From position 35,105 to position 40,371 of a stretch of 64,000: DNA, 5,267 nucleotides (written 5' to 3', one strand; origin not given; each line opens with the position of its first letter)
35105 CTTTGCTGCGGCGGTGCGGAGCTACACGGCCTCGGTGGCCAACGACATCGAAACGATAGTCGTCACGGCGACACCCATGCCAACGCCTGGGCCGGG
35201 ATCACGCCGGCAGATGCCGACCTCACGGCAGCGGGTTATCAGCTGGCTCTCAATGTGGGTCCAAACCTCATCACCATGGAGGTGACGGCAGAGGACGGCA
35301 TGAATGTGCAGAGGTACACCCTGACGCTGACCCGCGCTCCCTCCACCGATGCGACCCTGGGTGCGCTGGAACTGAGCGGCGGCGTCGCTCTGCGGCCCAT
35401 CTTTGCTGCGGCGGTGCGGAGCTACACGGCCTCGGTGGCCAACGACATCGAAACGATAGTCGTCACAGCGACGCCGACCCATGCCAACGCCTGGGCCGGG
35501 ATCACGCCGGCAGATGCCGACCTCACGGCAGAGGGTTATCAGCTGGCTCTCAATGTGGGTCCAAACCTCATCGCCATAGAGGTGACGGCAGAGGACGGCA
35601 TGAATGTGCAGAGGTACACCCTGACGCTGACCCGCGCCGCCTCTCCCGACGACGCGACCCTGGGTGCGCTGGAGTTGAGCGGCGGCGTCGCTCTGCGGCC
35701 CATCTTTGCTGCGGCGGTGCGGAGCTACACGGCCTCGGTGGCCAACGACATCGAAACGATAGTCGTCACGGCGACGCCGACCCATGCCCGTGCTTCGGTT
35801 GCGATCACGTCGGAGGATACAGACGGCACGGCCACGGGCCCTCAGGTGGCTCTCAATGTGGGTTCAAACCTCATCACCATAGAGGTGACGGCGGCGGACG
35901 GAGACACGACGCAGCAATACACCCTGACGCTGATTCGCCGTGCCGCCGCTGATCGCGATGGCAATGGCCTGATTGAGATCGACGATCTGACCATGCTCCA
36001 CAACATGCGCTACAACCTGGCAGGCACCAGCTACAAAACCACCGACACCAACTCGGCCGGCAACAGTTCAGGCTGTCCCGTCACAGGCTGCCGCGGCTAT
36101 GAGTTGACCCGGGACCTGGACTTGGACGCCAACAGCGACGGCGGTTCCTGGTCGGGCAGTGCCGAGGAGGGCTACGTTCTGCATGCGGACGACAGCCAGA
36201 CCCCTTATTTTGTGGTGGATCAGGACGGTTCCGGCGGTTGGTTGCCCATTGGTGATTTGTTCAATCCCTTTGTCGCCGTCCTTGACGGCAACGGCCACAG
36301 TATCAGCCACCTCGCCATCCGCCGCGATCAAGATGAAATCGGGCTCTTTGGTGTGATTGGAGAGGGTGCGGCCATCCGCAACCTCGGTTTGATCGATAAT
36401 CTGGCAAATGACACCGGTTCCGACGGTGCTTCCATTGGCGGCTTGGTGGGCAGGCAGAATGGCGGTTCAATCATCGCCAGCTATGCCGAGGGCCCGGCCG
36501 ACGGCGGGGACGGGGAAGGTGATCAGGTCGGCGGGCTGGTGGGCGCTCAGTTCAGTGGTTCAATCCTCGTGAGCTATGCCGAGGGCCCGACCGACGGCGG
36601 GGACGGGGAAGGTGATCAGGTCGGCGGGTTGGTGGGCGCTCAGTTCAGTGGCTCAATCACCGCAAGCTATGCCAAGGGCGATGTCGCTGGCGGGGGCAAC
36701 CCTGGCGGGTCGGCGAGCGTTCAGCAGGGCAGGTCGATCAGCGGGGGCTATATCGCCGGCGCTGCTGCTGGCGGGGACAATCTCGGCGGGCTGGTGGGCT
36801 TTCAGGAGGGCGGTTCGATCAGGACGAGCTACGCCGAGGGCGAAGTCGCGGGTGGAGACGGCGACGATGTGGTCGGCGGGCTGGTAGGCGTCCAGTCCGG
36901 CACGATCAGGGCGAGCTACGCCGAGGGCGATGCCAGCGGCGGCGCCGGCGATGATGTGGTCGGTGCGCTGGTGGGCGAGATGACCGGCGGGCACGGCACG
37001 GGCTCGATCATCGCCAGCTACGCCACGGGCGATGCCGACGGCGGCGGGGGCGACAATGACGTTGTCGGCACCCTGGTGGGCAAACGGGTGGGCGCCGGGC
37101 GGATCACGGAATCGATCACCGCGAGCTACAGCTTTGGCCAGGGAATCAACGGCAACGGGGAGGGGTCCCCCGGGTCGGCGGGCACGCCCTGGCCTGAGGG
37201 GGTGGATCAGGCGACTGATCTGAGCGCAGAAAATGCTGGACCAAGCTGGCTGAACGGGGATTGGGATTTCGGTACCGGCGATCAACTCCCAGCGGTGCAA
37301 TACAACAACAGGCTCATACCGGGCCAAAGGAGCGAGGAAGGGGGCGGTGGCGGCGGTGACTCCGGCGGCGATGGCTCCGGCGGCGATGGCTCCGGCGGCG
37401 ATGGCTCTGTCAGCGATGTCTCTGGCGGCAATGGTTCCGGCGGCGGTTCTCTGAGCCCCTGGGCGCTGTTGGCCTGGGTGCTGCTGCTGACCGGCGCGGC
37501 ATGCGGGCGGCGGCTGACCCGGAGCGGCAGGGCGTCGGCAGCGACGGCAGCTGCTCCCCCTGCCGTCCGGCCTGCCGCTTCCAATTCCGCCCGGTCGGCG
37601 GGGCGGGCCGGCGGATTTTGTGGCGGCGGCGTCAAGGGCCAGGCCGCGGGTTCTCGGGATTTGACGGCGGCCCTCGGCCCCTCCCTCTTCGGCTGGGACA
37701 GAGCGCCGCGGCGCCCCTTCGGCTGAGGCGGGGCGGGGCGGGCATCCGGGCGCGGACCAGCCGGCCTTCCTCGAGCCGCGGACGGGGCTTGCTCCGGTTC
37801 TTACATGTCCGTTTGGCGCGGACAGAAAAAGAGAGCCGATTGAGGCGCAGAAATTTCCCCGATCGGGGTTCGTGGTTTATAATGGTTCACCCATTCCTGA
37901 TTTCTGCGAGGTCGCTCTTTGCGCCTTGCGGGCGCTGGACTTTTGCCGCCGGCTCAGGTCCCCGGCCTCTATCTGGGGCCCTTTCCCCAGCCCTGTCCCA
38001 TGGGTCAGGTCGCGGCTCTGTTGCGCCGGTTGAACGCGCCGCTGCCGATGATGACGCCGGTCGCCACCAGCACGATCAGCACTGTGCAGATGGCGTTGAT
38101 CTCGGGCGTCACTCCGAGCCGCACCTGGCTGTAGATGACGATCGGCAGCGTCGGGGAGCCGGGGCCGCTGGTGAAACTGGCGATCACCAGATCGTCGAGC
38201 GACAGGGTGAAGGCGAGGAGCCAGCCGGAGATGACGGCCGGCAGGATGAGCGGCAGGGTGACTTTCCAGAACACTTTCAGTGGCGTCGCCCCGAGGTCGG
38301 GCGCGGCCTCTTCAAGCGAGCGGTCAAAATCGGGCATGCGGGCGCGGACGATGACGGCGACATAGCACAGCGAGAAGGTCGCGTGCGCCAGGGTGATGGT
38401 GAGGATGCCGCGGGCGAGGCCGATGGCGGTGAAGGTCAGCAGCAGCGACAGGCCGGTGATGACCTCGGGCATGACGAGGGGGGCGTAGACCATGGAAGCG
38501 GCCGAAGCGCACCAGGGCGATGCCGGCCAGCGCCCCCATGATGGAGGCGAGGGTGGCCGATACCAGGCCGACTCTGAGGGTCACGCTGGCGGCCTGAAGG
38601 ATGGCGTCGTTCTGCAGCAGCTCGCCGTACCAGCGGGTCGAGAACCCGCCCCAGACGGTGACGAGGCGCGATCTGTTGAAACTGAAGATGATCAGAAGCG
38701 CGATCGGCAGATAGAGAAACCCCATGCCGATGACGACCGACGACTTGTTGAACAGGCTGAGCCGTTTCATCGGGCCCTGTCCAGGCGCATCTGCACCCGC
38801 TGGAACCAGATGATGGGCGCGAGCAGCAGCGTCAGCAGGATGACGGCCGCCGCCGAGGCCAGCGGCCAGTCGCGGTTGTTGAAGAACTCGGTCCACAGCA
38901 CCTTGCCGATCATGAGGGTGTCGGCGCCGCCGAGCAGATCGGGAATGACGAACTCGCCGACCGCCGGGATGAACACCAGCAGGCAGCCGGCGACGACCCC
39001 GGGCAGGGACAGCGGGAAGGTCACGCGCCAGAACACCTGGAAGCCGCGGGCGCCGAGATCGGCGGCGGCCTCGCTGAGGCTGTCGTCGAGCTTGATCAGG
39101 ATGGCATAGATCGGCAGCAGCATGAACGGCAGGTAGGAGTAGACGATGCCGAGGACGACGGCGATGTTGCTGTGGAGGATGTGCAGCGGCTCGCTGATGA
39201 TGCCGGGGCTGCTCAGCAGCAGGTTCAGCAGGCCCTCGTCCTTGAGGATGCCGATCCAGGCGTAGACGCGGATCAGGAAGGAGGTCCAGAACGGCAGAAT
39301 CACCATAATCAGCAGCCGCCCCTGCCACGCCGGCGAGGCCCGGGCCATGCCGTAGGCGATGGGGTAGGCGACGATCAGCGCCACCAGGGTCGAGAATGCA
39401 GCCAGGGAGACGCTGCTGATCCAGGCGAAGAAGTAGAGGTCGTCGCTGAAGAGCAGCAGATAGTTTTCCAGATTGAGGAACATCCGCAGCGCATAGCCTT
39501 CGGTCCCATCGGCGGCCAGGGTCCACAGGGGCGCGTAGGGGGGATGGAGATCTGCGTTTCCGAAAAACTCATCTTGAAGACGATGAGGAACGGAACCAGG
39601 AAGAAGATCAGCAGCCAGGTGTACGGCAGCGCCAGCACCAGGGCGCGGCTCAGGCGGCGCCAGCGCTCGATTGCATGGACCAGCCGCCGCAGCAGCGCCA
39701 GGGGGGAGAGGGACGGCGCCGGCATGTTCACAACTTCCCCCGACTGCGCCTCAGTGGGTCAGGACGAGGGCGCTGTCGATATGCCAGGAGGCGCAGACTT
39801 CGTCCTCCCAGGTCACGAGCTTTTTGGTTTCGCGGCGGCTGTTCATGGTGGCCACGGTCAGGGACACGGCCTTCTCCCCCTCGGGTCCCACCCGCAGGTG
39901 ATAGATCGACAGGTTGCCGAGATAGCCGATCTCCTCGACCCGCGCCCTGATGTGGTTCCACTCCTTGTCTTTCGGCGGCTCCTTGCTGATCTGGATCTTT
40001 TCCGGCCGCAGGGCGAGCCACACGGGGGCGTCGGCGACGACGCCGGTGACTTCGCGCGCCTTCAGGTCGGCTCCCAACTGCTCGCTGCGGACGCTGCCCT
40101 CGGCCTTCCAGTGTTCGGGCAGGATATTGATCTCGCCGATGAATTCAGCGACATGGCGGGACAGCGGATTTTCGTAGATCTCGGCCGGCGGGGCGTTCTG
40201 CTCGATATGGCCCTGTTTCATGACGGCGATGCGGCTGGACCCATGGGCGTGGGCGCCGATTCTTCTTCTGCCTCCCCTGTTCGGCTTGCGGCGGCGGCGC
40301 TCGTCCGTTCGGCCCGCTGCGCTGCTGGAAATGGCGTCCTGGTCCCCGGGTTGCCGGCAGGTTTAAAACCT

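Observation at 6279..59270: Locus of giant modular secreted proteins (~10.5k and 6.3k aa): dockerin/EF-hand-like motif, beta-helix/GLUG repeats, Ig-like module, then cadherin-like arrays and a C-terminal anchor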

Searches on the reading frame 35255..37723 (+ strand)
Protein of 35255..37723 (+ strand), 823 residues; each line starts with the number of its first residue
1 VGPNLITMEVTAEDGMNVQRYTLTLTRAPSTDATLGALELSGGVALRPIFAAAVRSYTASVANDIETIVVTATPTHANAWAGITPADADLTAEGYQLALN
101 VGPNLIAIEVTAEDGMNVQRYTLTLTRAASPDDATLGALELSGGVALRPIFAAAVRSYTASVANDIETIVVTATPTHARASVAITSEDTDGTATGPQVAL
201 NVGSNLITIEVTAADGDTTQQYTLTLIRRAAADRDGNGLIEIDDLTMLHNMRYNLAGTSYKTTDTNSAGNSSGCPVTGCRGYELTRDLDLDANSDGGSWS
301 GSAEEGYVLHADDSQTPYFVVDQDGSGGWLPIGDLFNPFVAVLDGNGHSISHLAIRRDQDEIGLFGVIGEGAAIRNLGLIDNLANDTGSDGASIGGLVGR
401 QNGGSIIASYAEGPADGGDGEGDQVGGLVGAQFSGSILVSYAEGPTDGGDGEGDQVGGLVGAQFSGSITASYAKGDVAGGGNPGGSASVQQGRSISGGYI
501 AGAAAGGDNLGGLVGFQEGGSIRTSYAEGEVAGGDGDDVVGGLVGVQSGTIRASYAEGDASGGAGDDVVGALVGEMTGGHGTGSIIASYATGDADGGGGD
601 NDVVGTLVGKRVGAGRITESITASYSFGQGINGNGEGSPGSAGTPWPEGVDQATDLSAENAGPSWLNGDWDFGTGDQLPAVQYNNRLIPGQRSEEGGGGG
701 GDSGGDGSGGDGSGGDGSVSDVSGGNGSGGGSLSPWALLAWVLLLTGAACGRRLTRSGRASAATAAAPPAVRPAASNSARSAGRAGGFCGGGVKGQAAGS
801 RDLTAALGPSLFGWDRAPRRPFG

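Call 5: search_protein_families(library=pfam, proteins=[window:35255-37723:+], max_evalue=0.01)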
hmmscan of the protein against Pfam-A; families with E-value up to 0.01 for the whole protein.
window:35255-37723:+ (823 aa): 2 families
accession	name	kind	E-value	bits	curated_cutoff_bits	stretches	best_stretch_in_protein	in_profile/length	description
PF12733.13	Cadherin-like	-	7.5e-35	119.7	24.2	2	148-229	7-89/89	Cadherin-like beta sandwich domain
PF07581.17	Glug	-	2e-11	43.9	20.5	2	507-531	2-27/28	The GLUG motif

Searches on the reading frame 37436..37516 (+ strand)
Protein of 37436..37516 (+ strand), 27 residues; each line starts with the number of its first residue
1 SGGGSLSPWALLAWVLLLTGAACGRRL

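Call 42: search_protein_families(library=ncbifam, proteins=[window:37436-37516:+], max_evalue=10)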
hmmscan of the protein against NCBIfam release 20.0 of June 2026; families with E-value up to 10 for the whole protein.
seq(27 aa): 2 families
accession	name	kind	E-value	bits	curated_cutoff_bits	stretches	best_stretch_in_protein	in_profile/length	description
TIGR03501.1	GlyGly_CTERM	domain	0.058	14.2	15.5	1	2-12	1-11/22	GlyGly-CTERM sorting domain-containing protein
TIGR03867.1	MprA_tail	equivalog_domain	0.46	11.1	19.7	1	2-26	2-26/27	MprA protease, GlyGly-CTERM protein-sorting domain-containing form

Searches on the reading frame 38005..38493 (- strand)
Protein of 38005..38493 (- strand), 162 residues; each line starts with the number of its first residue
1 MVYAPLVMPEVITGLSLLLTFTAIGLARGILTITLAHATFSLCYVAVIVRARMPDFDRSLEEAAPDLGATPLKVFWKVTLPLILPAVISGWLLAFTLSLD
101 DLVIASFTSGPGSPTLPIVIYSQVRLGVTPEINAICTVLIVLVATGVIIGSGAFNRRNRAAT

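Call 12: search_protein_families(library=pfam, proteins=[window:38005-38493:-], max_evalue=0.01)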
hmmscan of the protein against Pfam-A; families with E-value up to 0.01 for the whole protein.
window:38005-38493:- (162 aa): 1 family
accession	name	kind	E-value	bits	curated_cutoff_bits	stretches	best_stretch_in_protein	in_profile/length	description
PF00528.27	BPD_transp_1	-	3.9e-14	53.2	26.4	1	2-157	24-181/184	Binding-protein-dependent transport system inner membrane component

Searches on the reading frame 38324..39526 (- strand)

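Call 6: search_protein_families(library=pfam, proteins=[window:38324-39526:-], max_evalue=0.01)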
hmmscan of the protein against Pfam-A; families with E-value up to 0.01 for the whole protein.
window:38324-39526:- (400 aa): 0 families

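Call 13: search_protein_families(library=ncbifam, proteins=[window:38324-39526:-], max_evalue=0.1)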
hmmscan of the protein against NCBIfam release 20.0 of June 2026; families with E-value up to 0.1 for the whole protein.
window:38324-39526:- (400 aa): 7 families
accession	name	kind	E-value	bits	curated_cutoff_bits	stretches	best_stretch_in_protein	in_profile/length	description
NF007889.0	PRK10592.1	equivalog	5.1e-27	95.2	476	1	261-346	13-98/281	putrescine ABC transporter permease PotI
NF007047.0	PRK09500.1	equivalog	3.2e-22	79.4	326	1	264-346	11-92/257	spermidine/putrescine ABC transporter permease PotC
NF043073.1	MMSYN1_0195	equivalog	5.5e-17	61.2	1250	1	253-343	1-89/1021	spermidine/putrescine ABC transporter permease/substrate-binding protein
TIGR03255.1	PhnV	equivalog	0.0033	17.1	358.7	1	268-343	24-98/270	2-aminoethylphosphonate ABC transport system, membrane component PhnV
TIGR00969.1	3a0106s02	subfamily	0.0041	16.6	240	1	256-346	10-95/272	sulfate ABC transporter permease subunit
NF011624.0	PRK15050.1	equivalog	0.031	13.4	247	1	254-339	23-101/297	2-aminoethylphosphonate ABC transporter permease subunit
TIGR02139.1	permease_CysT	equivalog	0.056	13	246.1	1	265-345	8-83/265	sulfate ABC transporter permease subunit CysT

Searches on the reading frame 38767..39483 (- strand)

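Call 12: search_protein_families(library=pfam, proteins=[window:38767-39483:-], max_evalue=0.01)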
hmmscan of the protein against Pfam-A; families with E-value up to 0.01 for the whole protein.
window:38767-39483:- (238 aa): 1 family
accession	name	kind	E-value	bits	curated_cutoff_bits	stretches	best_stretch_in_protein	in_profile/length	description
PF00528.27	BPD_transp_1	-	3.3e-16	60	26.4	1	41-230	3-177/184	Binding-protein-dependent transport system inner membrane component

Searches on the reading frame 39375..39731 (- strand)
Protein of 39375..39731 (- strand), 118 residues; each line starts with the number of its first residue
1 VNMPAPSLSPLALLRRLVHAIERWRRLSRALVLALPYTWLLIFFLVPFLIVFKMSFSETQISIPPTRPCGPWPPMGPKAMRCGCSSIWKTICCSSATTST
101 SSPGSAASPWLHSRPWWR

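Call 93: search_protein_families(library=pfam, proteins=[window:39375-39731:-], max_evalue=0.1)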
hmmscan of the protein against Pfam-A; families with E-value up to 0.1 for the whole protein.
window:39375-39731:- (118 aa): 1 family
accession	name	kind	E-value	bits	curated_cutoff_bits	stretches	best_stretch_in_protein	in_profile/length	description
PF15190.11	TMEM251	-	0.055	14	27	1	23-60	56-93/131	Transmembrane protein 251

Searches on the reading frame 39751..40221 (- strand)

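Call 93: search_protein_families(library=pfam, proteins=[window:39751-40221:-], max_evalue=0.1)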
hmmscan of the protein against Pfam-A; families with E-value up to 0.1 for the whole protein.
window:39751-40221:- (156 aa): 2 families
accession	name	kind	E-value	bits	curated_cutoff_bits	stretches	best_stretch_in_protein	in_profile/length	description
PF08402.16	TOBE_2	-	4.1e-13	49.7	21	1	69-154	1-76/76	TOBE domain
PF02730.20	AFOR_N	-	0.068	13.3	29.8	1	50-128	99-172/199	Aldehyde ferredoxin oxidoreductase, N-terminal domain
